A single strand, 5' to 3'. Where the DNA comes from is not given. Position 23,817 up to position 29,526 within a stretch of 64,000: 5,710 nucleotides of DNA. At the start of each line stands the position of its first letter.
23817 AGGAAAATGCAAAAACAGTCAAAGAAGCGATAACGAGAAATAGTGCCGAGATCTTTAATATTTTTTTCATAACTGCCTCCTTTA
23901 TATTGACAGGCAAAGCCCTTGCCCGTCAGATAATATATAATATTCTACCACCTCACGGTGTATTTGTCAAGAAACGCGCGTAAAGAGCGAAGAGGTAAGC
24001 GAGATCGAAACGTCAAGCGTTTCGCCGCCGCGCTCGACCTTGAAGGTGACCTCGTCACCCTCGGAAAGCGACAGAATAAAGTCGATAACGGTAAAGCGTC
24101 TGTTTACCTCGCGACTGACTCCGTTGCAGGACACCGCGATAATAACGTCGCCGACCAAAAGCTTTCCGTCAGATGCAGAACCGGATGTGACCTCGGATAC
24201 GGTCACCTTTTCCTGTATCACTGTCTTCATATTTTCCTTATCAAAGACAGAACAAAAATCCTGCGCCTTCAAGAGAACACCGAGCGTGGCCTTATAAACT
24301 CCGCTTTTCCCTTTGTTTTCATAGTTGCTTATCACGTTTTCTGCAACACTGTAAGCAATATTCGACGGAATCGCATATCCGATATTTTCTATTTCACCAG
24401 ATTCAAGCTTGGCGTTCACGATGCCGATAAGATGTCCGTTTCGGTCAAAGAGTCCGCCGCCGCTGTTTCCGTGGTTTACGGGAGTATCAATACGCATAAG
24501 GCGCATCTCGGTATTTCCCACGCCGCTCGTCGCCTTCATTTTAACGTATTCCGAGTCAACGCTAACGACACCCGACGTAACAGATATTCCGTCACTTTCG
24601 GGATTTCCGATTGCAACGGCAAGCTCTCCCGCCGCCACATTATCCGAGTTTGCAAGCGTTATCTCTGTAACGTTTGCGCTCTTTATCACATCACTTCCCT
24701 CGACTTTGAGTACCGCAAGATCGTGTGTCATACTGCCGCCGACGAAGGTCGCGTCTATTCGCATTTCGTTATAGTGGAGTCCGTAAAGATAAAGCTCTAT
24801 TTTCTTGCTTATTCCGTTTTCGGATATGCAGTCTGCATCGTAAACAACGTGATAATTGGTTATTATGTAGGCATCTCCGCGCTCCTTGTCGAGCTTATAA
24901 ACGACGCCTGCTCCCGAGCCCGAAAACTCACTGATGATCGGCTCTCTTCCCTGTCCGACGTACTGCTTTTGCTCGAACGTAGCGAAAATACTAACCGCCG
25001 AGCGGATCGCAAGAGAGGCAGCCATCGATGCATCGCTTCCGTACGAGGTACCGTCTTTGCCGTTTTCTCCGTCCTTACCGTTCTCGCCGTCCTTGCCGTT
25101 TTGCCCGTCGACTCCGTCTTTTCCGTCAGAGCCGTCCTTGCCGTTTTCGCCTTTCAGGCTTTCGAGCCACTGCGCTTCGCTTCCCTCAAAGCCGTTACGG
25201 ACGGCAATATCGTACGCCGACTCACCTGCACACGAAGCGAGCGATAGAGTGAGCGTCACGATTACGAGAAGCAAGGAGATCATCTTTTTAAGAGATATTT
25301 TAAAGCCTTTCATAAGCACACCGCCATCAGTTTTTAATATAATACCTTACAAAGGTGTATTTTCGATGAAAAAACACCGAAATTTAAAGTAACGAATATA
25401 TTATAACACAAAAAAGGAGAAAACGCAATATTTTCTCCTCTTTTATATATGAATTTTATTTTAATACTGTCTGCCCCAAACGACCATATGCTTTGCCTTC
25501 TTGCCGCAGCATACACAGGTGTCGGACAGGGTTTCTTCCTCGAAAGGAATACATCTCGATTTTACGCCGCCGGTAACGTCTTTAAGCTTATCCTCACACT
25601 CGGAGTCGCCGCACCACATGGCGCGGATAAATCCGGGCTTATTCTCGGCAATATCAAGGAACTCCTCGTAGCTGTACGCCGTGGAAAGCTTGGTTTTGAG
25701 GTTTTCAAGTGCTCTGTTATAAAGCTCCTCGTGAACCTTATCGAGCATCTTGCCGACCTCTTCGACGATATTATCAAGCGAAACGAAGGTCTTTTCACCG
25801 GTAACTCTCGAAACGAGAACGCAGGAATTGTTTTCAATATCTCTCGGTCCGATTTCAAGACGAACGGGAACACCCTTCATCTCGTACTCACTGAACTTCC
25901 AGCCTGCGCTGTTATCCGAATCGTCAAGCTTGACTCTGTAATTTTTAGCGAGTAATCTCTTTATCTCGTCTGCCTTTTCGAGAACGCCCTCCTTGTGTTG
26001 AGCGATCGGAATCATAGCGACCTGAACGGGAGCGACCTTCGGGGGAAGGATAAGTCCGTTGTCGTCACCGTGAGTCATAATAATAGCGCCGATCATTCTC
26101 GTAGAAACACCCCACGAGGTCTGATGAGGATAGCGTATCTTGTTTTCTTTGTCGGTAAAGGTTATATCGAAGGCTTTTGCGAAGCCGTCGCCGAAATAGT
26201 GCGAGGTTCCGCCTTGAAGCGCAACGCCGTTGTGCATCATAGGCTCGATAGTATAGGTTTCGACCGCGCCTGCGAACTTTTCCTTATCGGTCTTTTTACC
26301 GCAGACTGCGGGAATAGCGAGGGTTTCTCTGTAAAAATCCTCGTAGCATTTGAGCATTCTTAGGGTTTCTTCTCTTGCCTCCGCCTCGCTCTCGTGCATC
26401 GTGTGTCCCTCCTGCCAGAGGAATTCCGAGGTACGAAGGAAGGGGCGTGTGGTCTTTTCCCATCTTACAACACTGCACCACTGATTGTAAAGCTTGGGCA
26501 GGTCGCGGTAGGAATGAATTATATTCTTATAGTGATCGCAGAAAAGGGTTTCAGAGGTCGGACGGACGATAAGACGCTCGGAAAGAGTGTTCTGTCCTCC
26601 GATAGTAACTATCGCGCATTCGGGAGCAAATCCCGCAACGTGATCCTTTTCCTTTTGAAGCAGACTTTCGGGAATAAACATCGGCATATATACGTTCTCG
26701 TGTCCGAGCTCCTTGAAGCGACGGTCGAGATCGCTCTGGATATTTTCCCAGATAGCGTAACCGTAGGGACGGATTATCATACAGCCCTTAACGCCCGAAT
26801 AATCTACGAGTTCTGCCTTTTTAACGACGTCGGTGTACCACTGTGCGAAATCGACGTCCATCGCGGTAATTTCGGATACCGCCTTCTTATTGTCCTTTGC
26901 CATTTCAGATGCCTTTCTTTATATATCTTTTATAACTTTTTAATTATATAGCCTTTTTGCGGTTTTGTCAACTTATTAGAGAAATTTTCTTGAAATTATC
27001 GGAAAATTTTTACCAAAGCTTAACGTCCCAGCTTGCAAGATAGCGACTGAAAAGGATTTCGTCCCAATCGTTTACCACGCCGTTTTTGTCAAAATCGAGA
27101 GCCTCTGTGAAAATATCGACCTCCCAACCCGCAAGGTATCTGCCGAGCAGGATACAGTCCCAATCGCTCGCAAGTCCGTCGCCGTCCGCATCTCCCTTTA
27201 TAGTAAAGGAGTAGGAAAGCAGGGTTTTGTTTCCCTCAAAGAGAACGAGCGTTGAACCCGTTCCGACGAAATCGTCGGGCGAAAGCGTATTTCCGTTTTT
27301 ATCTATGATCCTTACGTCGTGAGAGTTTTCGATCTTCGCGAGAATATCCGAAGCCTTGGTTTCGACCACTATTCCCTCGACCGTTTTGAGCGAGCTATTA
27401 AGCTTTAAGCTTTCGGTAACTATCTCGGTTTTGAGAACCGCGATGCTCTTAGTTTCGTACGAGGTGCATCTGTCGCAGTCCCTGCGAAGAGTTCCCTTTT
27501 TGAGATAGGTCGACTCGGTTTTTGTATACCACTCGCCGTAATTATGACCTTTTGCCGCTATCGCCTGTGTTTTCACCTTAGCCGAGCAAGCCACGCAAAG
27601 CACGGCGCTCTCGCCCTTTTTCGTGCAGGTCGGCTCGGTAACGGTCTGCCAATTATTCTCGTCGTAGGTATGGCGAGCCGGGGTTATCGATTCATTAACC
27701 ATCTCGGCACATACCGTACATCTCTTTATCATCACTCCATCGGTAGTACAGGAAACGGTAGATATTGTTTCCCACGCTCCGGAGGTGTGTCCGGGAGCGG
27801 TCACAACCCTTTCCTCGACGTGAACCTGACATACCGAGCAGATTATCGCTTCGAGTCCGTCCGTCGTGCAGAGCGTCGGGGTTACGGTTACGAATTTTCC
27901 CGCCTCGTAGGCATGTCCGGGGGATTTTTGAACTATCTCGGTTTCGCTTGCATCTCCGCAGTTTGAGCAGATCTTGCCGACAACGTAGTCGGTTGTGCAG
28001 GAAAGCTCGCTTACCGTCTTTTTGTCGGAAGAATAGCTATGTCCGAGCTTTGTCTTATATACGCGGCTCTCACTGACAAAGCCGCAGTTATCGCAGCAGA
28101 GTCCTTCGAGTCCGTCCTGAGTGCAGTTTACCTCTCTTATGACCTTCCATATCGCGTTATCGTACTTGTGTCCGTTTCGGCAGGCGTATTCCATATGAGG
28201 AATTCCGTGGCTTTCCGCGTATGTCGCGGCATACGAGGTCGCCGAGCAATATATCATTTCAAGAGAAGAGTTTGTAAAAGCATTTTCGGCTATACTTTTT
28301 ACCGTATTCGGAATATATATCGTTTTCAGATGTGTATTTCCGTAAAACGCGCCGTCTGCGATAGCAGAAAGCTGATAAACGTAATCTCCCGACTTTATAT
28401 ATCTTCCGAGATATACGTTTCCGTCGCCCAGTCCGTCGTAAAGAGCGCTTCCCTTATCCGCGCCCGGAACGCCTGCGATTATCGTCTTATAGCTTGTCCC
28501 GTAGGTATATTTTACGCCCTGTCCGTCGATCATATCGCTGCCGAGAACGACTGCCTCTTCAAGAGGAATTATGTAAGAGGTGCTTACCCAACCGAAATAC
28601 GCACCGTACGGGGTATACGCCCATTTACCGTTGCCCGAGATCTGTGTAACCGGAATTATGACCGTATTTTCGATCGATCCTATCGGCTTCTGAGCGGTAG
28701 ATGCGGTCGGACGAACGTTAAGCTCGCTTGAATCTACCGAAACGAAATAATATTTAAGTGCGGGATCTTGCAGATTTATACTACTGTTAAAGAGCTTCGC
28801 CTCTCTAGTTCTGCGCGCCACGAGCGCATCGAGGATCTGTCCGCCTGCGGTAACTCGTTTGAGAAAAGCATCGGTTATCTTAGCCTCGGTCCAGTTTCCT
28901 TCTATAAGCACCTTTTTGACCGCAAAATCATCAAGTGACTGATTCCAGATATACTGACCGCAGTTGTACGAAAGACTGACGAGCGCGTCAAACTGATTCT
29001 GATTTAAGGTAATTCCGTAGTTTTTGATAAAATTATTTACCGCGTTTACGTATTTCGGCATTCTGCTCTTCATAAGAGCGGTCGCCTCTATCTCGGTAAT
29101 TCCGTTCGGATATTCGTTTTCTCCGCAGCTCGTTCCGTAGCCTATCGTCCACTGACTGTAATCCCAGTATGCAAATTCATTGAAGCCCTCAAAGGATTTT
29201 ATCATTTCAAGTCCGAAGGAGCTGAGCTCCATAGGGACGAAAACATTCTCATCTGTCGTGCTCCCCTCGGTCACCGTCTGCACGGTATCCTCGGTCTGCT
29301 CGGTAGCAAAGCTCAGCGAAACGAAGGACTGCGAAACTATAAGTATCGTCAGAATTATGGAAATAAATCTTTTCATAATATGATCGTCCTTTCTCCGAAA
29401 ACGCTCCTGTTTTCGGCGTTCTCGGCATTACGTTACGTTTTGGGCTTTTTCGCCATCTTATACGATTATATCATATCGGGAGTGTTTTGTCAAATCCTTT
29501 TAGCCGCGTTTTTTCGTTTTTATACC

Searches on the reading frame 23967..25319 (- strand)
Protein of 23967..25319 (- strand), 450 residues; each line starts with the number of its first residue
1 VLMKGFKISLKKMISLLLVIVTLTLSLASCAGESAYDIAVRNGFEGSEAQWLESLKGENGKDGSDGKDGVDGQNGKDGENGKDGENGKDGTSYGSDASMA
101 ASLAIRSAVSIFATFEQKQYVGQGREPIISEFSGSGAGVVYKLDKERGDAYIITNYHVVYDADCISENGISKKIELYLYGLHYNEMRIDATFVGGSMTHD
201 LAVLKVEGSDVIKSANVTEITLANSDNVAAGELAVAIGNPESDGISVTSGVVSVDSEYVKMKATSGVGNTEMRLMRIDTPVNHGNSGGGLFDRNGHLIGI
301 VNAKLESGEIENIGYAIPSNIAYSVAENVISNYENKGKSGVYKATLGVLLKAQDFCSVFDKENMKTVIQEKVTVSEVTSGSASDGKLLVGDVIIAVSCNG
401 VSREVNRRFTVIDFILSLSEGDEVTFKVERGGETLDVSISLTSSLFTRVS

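Call 16: search_protein_families(library=pfam, proteins=[window:23967-25319:-], max_evalue=0.001)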
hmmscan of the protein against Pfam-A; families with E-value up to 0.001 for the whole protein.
window:23967-25319:- (450 aa): 4 families
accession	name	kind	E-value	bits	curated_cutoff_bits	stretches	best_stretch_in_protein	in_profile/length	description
PF13365.12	Trypsin_2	-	9.3e-23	82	27.6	1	136-300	1-144/144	Trypsin-like peptidase domain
PF00089.32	Trypsin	-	2.6e-14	54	20.6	1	150-321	35-215/220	Trypsin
PF13180.12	PDZ_2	-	1.2e-08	35.6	27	1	366-441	12-80/80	PDZ domain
PF01391.23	Collagen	-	2.9e-06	27.4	27.2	1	57-90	22-55/60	Collagen triple helix repeat (20 copies)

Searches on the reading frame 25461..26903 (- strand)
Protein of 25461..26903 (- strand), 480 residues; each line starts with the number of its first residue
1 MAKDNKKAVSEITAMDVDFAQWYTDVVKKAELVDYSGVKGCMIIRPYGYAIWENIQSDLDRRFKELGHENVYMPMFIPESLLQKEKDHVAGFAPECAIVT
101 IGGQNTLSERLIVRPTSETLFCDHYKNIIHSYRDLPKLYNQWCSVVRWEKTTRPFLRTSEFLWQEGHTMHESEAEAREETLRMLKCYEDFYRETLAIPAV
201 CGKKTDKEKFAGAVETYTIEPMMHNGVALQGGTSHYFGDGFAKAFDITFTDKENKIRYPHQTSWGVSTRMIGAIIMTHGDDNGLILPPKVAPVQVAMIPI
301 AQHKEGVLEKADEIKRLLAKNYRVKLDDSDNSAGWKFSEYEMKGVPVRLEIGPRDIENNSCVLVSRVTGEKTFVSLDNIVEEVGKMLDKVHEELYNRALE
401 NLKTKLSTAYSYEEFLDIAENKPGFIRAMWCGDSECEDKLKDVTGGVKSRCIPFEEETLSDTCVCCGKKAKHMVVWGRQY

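Call 16: search_protein_families(library=pfam, proteins=[window:25461-26903:-], max_evalue=0.001)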
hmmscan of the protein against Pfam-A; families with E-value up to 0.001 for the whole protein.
window:25461-26903:- (480 aa): 3 families
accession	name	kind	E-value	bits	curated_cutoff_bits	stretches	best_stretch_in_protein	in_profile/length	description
PF09180.16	ProRS-C_1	-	2e-24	86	31.5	1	412-480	1-71/71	Prolyl-tRNA synthetase, C-terminal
PF00587.30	tRNA-synt_2b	-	5.8e-21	75.8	29.3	1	108-275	8-176/179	tRNA synthetase class II core domain (G, H, P, S and T)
PF03129.25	HGTP_anticodon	-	3.1e-19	69.4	21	1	294-384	1-92/94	Anticodon binding domain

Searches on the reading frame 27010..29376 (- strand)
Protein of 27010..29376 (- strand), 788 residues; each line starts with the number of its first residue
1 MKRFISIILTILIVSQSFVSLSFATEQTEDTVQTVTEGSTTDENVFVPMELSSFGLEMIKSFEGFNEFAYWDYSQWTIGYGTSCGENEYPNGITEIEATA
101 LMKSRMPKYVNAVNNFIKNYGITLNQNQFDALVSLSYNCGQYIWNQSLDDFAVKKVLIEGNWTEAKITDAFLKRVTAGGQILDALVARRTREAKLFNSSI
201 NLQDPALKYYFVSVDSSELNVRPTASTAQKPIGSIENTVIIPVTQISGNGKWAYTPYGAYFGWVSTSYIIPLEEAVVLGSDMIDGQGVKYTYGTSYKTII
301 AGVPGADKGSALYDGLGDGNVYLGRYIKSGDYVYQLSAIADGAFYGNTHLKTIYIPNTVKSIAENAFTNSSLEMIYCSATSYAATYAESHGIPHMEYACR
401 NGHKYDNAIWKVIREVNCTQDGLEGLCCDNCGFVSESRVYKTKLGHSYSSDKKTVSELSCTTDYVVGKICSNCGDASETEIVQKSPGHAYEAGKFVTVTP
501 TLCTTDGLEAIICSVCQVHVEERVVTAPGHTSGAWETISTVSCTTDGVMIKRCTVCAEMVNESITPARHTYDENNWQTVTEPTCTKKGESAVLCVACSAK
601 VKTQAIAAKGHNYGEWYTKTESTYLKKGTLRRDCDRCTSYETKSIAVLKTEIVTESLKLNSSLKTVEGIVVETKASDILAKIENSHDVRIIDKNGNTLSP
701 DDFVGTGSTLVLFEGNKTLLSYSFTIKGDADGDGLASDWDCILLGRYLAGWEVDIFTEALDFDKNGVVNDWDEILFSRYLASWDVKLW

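Call 16: search_protein_families(library=pfam, proteins=[window:27010-29376:-], max_evalue=0.001)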
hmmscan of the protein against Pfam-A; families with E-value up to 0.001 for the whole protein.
window:27010-29376:- (788 aa): 4 families
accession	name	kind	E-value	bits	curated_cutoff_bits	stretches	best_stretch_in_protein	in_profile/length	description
PF00959.24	Phage_lysozyme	-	1.8e-22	80.5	22.3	1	60-192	1-125/125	Phage lysozyme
PF13306.12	LRR_5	-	1.4e-07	31.9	27.7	1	335-378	21-64/127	BspA type Leucine rich repeat region (6 copies)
PF08239.17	SH3_3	-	8.1e-05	23.2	27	1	217-269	1-53/54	Bacterial SH3 domain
PF00404.24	Dockerin_1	-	0.00015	22.3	22.9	1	727-780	1-56/57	Dockerin type I domain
